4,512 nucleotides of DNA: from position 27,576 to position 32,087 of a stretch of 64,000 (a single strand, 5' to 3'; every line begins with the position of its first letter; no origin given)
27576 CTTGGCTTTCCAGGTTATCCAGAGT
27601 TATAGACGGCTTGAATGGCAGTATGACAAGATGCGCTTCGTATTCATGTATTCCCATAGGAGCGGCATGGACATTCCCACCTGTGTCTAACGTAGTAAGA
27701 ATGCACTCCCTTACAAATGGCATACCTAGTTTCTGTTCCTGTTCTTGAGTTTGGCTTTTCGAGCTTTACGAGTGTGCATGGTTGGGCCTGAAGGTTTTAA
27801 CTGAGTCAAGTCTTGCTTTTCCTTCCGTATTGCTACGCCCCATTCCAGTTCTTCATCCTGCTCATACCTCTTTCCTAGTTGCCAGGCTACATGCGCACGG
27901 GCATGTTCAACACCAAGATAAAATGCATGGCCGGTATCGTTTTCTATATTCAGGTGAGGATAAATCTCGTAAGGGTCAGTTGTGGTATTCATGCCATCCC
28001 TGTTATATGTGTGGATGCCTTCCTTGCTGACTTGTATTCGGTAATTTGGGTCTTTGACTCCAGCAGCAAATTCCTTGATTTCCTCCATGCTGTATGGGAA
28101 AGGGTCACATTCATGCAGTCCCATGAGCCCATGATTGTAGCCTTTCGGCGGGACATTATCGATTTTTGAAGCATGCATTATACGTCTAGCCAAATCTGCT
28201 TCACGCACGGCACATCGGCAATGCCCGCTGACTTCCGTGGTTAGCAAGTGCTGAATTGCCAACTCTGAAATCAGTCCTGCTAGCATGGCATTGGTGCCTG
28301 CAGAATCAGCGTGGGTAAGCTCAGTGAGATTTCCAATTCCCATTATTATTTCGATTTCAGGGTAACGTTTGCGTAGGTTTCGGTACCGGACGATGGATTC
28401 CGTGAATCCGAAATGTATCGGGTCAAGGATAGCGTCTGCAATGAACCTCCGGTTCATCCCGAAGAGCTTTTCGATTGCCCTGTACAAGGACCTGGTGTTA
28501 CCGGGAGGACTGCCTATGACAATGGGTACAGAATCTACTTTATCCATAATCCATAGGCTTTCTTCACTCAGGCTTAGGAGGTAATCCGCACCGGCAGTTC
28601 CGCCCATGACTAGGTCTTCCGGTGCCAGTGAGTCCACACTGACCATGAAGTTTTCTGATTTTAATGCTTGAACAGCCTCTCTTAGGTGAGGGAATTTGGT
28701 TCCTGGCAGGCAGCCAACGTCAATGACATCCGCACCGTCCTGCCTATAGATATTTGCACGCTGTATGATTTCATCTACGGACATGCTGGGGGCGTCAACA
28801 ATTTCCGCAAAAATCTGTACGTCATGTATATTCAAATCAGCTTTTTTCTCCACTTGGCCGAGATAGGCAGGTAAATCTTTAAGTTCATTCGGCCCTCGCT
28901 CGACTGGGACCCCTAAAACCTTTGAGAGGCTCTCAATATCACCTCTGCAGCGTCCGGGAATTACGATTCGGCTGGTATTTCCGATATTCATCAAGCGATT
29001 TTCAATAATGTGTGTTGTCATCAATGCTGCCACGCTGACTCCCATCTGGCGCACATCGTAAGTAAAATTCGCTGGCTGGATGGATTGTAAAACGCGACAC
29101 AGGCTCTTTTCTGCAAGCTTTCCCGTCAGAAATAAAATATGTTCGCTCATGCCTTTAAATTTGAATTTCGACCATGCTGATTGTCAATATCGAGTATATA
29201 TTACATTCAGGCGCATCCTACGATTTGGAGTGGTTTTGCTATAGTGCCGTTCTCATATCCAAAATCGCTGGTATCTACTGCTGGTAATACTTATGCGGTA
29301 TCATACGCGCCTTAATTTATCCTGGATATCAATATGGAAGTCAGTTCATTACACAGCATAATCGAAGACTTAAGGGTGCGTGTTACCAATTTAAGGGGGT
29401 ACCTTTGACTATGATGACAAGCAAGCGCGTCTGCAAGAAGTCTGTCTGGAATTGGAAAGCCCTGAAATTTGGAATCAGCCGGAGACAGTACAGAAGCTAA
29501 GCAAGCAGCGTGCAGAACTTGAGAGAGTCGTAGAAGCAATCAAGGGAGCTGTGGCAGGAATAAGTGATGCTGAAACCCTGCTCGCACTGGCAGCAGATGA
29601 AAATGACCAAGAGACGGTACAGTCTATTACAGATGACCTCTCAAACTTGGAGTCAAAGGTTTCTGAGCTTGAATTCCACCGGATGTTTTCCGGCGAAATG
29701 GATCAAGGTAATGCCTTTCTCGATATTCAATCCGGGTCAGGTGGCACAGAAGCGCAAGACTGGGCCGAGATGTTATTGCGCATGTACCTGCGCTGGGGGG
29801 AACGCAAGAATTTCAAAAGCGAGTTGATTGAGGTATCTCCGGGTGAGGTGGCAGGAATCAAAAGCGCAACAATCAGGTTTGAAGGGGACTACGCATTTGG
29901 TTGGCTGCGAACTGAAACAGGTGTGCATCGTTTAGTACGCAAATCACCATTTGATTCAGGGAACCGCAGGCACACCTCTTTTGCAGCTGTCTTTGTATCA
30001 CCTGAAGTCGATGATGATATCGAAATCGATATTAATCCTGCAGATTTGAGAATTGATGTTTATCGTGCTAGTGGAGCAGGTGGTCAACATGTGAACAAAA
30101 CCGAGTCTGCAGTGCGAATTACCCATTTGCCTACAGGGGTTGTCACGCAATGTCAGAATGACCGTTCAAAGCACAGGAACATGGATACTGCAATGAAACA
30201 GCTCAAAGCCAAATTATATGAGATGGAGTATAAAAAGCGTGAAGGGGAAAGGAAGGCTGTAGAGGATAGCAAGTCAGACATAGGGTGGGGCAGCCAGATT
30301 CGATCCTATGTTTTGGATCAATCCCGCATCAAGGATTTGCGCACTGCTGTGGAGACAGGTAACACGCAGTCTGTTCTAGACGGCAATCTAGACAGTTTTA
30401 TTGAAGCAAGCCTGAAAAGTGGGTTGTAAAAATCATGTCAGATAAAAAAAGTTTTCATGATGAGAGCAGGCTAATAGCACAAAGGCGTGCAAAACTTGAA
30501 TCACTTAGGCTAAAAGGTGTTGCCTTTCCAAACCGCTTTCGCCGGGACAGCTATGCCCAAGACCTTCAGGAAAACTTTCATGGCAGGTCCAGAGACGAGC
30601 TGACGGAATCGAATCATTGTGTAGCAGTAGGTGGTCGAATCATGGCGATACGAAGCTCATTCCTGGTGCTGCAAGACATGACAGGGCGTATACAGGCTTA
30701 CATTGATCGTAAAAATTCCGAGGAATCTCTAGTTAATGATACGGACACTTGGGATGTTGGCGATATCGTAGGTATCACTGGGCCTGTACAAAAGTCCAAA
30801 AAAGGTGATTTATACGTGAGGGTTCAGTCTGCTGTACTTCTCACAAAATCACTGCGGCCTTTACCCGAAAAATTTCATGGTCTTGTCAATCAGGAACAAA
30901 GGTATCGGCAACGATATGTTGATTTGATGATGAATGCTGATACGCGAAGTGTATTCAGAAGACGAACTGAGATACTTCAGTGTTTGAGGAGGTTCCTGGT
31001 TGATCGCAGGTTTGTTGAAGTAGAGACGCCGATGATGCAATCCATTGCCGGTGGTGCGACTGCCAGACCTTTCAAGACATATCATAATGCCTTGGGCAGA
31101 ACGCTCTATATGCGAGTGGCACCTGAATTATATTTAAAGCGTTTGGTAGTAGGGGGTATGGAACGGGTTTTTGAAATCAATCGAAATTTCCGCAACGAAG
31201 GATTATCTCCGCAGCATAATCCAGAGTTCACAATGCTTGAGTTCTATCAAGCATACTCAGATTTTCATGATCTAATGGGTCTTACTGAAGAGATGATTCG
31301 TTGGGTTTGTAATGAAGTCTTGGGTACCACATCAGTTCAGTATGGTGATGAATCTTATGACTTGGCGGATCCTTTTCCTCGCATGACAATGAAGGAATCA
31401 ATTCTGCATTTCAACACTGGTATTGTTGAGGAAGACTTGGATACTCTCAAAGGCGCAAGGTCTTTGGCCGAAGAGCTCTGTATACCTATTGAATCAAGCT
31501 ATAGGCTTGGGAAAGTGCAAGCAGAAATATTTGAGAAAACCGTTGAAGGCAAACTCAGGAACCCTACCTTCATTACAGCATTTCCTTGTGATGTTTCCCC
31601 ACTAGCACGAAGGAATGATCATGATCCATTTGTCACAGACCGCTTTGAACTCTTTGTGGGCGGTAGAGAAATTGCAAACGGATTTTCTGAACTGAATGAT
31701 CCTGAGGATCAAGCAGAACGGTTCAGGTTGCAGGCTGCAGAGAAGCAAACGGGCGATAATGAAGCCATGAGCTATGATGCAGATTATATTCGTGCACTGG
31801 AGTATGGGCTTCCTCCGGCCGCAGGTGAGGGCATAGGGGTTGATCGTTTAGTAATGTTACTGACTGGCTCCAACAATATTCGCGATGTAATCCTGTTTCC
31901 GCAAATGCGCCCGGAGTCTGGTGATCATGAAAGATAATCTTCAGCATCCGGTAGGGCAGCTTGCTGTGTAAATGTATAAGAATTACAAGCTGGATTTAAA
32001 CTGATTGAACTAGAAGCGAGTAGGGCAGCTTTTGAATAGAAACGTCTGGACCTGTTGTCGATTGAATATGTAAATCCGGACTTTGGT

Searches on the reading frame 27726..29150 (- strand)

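Call 69: search_protein_families(library=pfam, proteins=[window:27726-29150:-], max_evalue=0.00001)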
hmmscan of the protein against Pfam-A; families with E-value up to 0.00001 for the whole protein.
window:27726-29150:- (474 aa): 1 family
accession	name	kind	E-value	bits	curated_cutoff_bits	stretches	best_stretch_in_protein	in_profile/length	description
PF20123.4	DUF6513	-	7.5e-39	132.3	23.9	1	3-88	1-86/86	Family of unknown function (DUF6513)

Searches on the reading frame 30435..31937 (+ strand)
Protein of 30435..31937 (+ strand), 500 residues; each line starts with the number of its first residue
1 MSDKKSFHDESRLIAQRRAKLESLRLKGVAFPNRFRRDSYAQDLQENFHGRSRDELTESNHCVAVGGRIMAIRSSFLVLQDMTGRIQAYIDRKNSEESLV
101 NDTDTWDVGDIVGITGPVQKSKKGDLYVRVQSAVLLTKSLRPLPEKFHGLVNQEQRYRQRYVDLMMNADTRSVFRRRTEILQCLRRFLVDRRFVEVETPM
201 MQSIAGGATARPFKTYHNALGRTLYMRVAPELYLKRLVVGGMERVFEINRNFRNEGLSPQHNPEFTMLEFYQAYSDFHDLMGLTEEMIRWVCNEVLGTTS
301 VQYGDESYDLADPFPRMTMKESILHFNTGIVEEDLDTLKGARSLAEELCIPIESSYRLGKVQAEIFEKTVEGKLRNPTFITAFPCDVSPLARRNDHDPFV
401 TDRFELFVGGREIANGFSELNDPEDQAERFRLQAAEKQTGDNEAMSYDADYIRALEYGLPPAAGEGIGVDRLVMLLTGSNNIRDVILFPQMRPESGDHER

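Call 69: search_protein_families(library=pfam, proteins=[window:30435-31937:+], max_evalue=0.00001)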
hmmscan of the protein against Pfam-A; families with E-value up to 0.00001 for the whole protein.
window:30435-31937:+ (500 aa): 2 families
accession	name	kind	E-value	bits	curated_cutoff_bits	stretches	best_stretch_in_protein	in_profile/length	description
PF00152.25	tRNA-synt_2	-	3.5e-92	309.2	25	1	152-491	1-307/308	tRNA synthetases class II (D, K and N)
PF01336.31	tRNA_anti-codon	-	1.6e-12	47.6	27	1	63-134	1-73/75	OB-fold nucleic acid binding domain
